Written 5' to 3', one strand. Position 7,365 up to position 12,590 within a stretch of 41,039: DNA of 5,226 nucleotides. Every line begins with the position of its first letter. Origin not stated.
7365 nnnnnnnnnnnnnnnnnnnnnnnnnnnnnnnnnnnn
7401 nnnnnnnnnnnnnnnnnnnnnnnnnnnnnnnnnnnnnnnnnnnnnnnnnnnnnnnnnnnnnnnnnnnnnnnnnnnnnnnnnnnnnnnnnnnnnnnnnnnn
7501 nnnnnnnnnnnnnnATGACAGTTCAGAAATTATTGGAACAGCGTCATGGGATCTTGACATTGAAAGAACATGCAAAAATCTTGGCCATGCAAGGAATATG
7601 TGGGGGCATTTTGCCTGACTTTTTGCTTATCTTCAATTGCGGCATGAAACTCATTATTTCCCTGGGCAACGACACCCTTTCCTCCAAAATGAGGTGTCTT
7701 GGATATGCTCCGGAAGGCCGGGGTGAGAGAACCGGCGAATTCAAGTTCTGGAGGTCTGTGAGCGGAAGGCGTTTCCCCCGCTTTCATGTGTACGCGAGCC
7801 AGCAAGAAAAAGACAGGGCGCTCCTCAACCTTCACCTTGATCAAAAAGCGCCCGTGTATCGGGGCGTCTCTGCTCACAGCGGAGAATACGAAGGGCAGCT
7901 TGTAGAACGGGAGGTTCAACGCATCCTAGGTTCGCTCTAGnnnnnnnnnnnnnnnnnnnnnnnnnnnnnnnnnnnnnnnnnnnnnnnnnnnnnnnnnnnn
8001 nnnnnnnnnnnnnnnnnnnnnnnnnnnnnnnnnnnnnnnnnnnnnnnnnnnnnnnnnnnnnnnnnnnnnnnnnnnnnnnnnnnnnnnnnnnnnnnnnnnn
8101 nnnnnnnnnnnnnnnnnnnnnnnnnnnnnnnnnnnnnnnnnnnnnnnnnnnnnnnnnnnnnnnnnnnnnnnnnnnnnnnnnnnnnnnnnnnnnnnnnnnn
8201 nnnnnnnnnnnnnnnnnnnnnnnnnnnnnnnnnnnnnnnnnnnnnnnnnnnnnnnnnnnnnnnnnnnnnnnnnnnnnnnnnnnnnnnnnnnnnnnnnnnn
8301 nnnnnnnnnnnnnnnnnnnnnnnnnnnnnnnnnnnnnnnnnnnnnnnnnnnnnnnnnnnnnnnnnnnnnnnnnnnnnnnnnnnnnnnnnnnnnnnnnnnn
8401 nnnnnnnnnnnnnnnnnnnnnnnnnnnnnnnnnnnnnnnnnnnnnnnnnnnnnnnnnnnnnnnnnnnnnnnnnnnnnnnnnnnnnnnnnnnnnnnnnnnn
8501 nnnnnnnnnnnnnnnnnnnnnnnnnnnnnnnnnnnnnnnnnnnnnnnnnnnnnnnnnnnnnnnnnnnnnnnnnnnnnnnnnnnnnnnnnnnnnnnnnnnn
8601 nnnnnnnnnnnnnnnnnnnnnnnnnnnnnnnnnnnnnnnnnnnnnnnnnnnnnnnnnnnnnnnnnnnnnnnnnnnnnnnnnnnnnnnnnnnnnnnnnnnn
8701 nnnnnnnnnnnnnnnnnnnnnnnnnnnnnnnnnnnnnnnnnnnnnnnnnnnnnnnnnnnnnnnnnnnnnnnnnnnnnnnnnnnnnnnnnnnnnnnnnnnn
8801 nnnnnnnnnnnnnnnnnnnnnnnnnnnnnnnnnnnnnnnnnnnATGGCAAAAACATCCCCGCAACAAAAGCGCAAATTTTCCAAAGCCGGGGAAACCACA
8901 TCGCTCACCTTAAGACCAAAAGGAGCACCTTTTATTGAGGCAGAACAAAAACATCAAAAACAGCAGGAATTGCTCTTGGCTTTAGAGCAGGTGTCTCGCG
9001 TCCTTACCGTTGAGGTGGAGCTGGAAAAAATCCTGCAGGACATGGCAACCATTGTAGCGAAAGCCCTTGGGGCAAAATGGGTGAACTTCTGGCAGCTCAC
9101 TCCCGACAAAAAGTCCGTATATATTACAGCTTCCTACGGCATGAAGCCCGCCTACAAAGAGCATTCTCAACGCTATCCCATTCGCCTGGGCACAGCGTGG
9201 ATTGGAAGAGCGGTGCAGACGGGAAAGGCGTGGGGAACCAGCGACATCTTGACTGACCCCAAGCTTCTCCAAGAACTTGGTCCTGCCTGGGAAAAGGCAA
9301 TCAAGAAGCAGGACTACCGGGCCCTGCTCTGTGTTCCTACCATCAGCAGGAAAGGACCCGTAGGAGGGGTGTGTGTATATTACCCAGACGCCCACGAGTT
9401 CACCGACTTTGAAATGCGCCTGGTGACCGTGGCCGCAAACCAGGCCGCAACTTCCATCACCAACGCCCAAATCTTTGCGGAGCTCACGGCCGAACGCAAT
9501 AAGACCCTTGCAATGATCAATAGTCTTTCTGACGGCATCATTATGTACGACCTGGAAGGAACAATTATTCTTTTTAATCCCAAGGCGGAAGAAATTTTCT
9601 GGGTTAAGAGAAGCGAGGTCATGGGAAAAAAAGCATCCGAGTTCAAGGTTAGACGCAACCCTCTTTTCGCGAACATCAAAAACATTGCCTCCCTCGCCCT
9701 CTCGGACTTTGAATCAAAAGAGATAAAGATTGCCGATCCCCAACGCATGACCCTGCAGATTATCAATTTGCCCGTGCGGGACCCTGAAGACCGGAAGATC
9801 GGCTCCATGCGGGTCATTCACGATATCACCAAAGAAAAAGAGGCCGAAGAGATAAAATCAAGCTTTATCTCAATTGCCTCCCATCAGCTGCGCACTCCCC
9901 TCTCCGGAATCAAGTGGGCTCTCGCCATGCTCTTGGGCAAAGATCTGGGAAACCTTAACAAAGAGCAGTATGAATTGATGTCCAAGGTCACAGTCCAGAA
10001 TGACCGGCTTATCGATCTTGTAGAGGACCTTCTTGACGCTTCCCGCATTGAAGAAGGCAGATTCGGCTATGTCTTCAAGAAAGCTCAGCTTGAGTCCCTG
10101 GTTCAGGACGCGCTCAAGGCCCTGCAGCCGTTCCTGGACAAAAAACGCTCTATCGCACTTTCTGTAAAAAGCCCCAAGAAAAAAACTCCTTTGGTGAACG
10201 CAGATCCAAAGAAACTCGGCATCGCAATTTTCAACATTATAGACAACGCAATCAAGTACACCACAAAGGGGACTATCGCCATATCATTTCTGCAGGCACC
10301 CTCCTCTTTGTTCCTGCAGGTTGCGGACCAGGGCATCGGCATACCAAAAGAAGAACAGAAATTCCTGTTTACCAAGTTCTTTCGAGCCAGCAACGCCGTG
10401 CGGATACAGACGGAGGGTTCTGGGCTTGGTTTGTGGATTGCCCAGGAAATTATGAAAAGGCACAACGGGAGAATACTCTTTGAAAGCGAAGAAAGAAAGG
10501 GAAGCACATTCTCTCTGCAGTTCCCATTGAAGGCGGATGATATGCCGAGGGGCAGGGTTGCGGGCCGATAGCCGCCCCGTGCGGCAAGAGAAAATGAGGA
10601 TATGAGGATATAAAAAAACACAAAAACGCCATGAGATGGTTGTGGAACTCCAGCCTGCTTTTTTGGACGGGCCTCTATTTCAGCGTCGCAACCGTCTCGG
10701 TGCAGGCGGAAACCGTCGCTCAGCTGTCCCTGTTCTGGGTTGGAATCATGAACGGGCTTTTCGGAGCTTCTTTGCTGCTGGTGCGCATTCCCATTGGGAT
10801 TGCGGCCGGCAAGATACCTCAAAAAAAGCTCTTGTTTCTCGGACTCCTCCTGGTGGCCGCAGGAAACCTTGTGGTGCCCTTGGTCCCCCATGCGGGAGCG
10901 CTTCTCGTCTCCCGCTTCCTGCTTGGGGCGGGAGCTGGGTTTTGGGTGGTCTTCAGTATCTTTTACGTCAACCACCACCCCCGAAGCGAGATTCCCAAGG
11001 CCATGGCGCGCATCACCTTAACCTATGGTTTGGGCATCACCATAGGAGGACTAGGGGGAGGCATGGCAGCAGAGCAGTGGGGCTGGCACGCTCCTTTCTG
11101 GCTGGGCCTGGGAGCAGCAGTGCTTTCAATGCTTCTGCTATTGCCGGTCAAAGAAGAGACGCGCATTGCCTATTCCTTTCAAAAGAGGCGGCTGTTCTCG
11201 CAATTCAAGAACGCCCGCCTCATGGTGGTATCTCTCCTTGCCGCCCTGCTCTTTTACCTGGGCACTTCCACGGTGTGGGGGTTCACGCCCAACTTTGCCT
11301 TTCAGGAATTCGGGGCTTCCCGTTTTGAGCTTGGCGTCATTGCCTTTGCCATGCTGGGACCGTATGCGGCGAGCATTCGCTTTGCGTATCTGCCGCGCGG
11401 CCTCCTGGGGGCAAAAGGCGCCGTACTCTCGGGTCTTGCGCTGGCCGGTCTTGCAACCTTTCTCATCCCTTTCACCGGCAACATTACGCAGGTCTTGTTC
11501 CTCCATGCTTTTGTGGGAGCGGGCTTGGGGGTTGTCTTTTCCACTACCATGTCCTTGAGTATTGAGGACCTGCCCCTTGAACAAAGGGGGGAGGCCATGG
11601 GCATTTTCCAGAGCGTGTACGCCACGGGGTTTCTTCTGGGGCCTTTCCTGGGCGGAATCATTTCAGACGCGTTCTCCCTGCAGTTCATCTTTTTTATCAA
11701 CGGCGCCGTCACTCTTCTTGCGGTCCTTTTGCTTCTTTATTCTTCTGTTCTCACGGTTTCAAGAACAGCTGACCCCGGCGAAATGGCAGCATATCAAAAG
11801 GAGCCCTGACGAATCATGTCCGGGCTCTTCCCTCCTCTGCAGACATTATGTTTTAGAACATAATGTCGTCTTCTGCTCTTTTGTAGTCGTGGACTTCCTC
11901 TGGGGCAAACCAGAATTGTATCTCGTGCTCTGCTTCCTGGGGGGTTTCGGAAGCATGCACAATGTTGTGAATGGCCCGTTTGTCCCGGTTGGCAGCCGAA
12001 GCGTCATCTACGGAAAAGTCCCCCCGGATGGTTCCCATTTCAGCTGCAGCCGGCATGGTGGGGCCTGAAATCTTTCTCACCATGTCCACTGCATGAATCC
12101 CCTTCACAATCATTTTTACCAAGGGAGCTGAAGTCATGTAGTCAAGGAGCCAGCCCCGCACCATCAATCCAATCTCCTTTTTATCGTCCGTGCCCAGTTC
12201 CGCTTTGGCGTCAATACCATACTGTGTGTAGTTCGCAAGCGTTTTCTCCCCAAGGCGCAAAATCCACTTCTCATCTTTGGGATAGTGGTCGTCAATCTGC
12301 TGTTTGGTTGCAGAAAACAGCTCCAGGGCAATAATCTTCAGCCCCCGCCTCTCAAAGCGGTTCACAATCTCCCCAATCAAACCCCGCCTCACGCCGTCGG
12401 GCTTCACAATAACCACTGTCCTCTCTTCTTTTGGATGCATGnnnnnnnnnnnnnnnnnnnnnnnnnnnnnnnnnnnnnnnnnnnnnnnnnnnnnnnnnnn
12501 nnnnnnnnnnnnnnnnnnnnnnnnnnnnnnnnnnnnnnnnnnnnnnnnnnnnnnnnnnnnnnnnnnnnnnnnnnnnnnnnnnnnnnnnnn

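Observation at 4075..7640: AT-rich two-gene block beside tRNA-Pro: soluble GAF-GAF-PAS kinase translationally coupled to a cytoplasmic AmiC/LivJ-like binding protein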

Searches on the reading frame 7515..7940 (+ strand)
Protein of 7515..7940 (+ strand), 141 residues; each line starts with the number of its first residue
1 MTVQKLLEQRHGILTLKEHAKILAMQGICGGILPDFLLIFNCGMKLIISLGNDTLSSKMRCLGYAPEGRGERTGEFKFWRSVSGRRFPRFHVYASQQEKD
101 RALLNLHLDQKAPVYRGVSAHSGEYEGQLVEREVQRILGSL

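Call 13: search_protein_families(library=pfam, proteins=[window:7515-7940:+], max_evalue=0.01)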
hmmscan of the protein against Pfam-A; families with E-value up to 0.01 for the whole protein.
window:7515-7940:+ (141 aa): 0 families

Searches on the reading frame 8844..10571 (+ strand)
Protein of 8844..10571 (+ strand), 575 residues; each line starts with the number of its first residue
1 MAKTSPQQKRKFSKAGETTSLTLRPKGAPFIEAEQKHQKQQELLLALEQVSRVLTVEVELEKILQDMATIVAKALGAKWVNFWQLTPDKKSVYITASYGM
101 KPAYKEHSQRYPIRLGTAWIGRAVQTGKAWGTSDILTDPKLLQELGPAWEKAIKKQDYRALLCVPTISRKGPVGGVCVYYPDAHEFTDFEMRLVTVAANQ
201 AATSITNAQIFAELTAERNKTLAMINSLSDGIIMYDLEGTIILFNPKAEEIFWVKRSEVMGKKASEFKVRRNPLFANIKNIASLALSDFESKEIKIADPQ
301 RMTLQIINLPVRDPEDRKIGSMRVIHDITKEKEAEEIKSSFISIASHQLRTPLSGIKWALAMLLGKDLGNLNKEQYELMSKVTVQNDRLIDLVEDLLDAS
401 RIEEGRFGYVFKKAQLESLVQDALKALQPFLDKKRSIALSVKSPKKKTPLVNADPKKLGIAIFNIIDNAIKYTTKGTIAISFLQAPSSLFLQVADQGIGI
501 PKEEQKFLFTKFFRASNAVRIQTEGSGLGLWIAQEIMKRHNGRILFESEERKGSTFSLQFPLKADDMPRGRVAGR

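Call 13: search_protein_families(library=pfam, proteins=[window:8844-10571:+], max_evalue=0.01)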
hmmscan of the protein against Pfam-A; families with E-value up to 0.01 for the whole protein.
window:8844-10571:+ (575 aa): 11 families
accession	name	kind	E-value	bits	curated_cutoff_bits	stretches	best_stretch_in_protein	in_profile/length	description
PF02518.31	HATPase_c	-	8e-25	87.9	26.4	1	454-563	2-110/111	Histidine kinase-, DNA gyrase B-, and HSP90-like ATPase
PF00512.31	HisKA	-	4.8e-15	55.8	26.9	1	338-405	2-66/66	His Kinase A (phospho-acceptor) domain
PF01590.32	GAF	-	8.8e-14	52.6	22.4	1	59-205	1-133/133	GAF domain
PF13492.12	GAF_3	-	1.8e-11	45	27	1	59-207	1-129/129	GAF domain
PF13185.12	GAF_2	-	9.4e-10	39.3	28.6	1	59-205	3-135/136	GAF domain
PF00989.32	PAS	-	8.6e-09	35.9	22.6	1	223-328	5-113/113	PAS fold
PF13426.13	PAS_9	-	1.3e-05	25.8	27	1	229-329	1-102/103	PAS domain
PF08448.16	PAS_4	-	4.2e-05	24.2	23.1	1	226-332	2-109/110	PAS fold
PF13188.13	PAS_8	-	0.00017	21.8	21.8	1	223-252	5-34/65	PAS domain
PF13581.12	HATPase_c_2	-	0.005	17.3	27.4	0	462-540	40-112/127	Histidine kinase-like ATPase domain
PF14501.12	HATPase_c_5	-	0.0064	16.8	22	0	460-551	8-93/102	GHKL domain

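Call 26: find_related_loci(query=window:8844-10568:+, collection=genome_contigs, flank=10000)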
Query window:8844-10568:+ (575 aa) in genome_contigs; peptide patterns used: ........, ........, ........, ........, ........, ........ (x = any residue, [..] = any of these).
233 stretches matched a pattern; 33 encode a relative of the query (tblastn E <= 1e-3); 33 distinct loci.
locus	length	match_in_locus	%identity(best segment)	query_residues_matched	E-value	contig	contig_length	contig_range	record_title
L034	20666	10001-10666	41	338-559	1e-43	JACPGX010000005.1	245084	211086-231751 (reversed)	MAG: Candidatus Nealsonbacteria bacterium isolate NC_groundwater_399_Ag_B-0.1um_41_48 GD18-4_B1_scaffold_781155, whole g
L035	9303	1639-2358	41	332-564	4e-43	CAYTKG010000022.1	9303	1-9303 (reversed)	MAG TPA_asm: uncultured Candidatus Saccharibacteria bacterium isolate binchicken_co19_604 genome assembly, contig: NODE_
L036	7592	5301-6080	36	324-566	8e-38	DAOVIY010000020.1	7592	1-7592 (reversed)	MAG TPA_asm: bacterium isolate CSMAG_1379 CSMAG_1379_k141_2849786_length_7592_cov_14.9949, whole genome shotgun sequence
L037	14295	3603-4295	39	333-563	4e-46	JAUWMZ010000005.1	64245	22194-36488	MAG: Candidatus Nealsonbacteria bacterium isolate CSMAG_2411 CSMAG_2411_k141_117843_length_64245_cov_24.9918, whole geno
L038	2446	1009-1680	38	338-561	2e-32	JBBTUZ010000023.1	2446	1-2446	MAG: Patescibacteria group bacterium isolate H32-bin045_1 H32_bin045_1_000000000023, whole genome shotgun sequence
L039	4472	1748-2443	33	332-562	1e-30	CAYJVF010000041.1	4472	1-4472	MAG TPA_asm: uncultured Candidatus Saccharibacteria bacterium isolate ERP125453_co1_32 genome assembly, contig: NODE_267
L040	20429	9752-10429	33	331-563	9e-27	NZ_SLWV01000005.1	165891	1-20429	Marinisporobacter balticus strain DSM 102940 Ga0310545_105, whole genome shotgun sequence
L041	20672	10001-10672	35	331-561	2e-26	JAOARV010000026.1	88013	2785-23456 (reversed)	MAG: Marinisporobacter sp. isolate McD2.5 contig_26181, whole genome shotgun sequence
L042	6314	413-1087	32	332-564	1e-25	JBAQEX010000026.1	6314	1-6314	MAG: Microgenomates group bacterium isolate MFD12003_ilm_asm_bin69 k127_88157, whole genome shotgun sequence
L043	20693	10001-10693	29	331-565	3e-25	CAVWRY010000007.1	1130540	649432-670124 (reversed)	MAG: uncultured Chloroflexia bacterium isolate MFD01213.bin.1.46 genome assembly, contig: contig_5209, whole genome shot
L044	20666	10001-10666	32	333-561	2e-24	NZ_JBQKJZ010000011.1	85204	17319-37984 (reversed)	Clostridium sporogenes strain LCP25S3_F4 contig00011, whole genome shotgun sequence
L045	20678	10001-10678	35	331-564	3e-24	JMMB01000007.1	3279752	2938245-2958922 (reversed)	Peptostreptococcaceae bacterium VA2 CY40DRAFT_scf7180000000022_quiver.5_C, whole genome shotgun sequence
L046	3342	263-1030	32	329-562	3e-23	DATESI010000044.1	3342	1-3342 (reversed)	MAG TPA_asm: Anaerovoracaceae bacterium isolate SMAG_U9097 k141_323529, whole genome shotgun sequence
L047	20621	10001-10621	35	331-544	5e-23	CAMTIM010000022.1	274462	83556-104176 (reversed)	MAG TPA_asm: uncultured Peptostreptococcaceae bacterium isolate ERR5094901_bin.4_metaWRAP_v1.3_MAG genome assembly, cont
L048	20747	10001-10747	30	323-565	7e-23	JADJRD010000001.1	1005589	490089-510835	MAG: Cellvibrio sp. isolate Fred_18-Q3-R57-64_MAXAC.373 tig00002980-10-10026340, whole genome shotgun sequence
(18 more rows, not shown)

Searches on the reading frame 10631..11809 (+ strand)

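Call 13: search_protein_families(library=pfam, proteins=[window:10631-11809:+], max_evalue=0.01)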
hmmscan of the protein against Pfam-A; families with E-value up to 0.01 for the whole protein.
window:10631-11809:+ (392 aa): 3 families
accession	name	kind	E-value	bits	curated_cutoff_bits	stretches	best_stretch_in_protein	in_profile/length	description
PF07690.21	MFS_1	-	1.6e-39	136.2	33.4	2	14-206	11-216/347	Major Facilitator Superfamily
PF00083.30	Sugar_tr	-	1.2e-05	24.8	22.3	1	55-175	66-193/452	Sugar (and other) transporter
PF05977.19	MFS_3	-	0.00091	18.2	27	1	2-377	13-398/524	Transmembrane secretion effector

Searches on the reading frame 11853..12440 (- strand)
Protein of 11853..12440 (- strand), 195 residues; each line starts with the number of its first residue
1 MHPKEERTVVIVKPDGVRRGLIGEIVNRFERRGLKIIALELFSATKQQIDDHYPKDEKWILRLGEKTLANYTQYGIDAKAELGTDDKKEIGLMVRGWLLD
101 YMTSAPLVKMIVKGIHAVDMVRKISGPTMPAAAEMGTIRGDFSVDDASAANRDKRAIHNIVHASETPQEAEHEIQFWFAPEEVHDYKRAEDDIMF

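Call 13: search_protein_families(library=pfam, proteins=[window:11853-12440:-], max_evalue=0.01)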
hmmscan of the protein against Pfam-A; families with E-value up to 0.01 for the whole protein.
window:11853-12440:- (195 aa): 1 family
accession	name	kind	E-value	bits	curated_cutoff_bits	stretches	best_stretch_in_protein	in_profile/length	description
PF00334.24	NDK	-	7.7e-37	126.6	27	2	98-183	60-135/135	Nucleoside diphosphate kinase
